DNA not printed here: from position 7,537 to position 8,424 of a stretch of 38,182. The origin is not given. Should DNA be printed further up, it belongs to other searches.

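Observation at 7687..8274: Third operon gene: 195-aa protein with His/Asp-rich C-terminal half (HxH ... DHNND ... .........), a candidate metal-dependent effector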

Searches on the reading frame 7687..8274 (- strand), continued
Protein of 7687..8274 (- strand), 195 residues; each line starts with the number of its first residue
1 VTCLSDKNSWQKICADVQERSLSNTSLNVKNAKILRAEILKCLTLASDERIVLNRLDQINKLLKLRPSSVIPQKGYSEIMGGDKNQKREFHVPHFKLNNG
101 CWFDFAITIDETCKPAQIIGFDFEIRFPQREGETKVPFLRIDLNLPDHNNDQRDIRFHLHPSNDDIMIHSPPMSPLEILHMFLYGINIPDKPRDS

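Call 90: list_cluster_members(proteins=[P0241, P0243, P0254, P0255, P0257, P0262, P0267, P0310, P0348, P0358])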
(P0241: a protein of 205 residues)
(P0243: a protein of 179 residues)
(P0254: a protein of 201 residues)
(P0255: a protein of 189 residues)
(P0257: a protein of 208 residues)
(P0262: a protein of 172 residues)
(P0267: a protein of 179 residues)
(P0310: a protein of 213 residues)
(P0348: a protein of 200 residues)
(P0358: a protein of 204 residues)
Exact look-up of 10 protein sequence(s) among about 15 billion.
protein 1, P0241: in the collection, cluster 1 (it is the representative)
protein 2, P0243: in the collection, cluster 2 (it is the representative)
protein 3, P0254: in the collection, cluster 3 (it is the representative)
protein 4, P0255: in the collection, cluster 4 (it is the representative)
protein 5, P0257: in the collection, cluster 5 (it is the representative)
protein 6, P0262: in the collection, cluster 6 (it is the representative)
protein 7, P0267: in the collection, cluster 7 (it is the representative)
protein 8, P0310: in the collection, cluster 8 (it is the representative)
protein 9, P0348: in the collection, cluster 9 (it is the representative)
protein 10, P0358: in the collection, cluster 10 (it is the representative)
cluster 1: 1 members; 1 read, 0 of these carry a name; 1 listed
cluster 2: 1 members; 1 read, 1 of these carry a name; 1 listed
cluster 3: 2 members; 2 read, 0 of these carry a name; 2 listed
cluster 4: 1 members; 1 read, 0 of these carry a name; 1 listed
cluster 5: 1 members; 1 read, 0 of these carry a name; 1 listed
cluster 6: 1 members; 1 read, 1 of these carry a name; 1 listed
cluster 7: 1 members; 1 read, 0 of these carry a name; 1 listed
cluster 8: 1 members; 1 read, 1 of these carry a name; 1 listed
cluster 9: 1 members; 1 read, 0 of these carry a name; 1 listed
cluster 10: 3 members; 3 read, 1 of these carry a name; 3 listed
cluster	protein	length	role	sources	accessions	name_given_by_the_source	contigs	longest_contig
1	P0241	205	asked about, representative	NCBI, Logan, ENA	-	-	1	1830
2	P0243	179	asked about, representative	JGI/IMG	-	hypothetical protein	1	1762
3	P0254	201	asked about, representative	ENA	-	-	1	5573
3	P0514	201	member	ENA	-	-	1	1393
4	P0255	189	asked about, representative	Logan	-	-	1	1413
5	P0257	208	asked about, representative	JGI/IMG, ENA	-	-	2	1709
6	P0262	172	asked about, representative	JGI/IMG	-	hypothetical protein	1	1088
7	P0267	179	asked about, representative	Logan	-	-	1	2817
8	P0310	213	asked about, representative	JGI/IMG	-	hypothetical protein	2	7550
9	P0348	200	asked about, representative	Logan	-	-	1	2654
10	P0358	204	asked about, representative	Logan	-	-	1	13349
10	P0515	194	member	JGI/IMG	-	hypothetical protein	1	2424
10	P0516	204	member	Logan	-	-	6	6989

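Call 91: search_protein_families(library=phrogs, proteins=[window:7687-8274:-, P0249, P0310, P0267], max_evalue=0.01)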
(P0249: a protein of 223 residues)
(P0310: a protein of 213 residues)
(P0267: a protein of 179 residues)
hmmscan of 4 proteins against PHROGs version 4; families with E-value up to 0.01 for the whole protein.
window:7687-8274:- (195 aa): 0 families

P0249 (223 aa): 0 families

P0310 (213 aa): 0 families

P0267 (179 aa): 0 families

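Call 92: find_encoding_contigs(protein=P0358, flank=10000, max_places=2)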
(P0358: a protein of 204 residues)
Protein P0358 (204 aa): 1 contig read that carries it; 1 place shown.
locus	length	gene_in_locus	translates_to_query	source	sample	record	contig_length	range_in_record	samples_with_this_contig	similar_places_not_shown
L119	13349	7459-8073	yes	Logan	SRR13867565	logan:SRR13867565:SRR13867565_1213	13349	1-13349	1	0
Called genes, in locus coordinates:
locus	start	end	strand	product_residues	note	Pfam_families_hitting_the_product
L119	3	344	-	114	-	?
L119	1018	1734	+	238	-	PF00535:Glycos_transf_2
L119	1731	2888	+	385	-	PF02350:Epimerase_2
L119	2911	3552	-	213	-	PF06482:Endostatin (faint), PF07588:DUF1554 (weak)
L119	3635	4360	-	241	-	PF05685:Uma2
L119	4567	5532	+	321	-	-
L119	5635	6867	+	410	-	-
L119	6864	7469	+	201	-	-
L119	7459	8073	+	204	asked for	-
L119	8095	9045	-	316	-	-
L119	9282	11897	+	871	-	PF26549:Tricorn_N (faint), PF26550:Tricorn_2nd (faint), PF07676:PD40 (faint)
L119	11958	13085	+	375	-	PF02899:Phage_int_SAM_1, PF00589:Phage_integrase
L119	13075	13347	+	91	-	?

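Call 93: find_encoding_contigs(protein=P0310, flank=10000, max_places=2)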
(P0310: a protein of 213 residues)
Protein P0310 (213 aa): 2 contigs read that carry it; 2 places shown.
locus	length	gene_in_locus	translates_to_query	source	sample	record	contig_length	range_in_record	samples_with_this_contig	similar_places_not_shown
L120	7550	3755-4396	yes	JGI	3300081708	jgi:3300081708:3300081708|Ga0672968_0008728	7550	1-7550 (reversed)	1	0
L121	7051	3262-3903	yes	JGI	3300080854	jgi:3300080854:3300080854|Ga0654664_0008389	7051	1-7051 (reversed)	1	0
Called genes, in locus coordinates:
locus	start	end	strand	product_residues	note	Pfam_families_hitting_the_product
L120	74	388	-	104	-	-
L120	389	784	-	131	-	PF01844:HNH, PF14279:HNH_5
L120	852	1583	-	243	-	-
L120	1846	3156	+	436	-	-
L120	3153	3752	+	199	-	-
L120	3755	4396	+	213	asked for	-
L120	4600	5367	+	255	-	PF07087:DUF1353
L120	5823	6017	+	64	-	-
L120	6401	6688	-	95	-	-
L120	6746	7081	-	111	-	PF20213:DUF6573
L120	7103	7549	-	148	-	?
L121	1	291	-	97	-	?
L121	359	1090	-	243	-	-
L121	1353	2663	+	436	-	-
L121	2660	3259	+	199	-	-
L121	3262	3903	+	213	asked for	-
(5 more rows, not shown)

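Call 94: find_encoding_contigs(protein=P0511, flank=10000, max_places=2)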
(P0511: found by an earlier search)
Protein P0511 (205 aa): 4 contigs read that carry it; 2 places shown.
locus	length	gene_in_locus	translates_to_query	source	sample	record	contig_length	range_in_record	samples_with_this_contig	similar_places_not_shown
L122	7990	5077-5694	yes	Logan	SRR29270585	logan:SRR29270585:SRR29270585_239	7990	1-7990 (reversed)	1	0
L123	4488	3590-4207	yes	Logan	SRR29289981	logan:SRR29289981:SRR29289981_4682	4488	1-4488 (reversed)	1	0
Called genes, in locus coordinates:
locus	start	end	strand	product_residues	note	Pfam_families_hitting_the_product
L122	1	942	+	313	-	?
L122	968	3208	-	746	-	-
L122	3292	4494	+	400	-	-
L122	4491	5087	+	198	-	-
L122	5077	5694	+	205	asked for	-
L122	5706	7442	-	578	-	PF00512:HisKA (faint), PF02518:HATPase_c (weak)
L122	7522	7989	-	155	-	?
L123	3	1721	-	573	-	?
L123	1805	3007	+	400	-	-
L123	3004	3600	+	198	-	-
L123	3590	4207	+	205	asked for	-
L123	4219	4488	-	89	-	?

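Call 95: search_protein_families(library=pfam, alignment_id=A3, max_evalue=0.05)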
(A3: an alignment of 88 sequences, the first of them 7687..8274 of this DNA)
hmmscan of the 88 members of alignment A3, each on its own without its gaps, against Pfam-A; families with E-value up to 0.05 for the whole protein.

A. member 1, window:7687-8274:- (195 aa): 1 family
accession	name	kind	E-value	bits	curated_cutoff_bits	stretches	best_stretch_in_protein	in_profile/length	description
PF03366.22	YEATS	-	0.0092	16.4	22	0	84-127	34-78/80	YEATS family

B. families by the number of members that match (of 88 scanned): 11 families
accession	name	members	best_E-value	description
PF22398.1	DUF6978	3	0.015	Family of unknown function (DUF6978)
PF15552.11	DUF4657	1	0.0079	Domain of unknown function (DUF4657)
PF03366.22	YEATS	1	0.0092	YEATS family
PF21274.3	Rng_hyd_C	1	0.016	Aromatic-ring hydroxylase, C-terminal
PF13481.12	AAA_25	1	0.016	AAA domain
PF20416.4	UTP20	1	0.021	U3 small nucleolar RNA-associated protein 20 domain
PF04542.20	Sigma70_r2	1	0.022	Sigma-70 region 2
PF19584.4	MCAfunc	1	0.022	MCAfunc domain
PF22958.2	Ltn1_1st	1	0.025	E3 ubiquitin-protein ligase listerin, N-terminal domain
PF05396.16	Phage_T7_Capsid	1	0.029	Phage T7 capsid assembly protein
PF10053.14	DUF2290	1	0.046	Uncharacterized conserved protein (DUF2290)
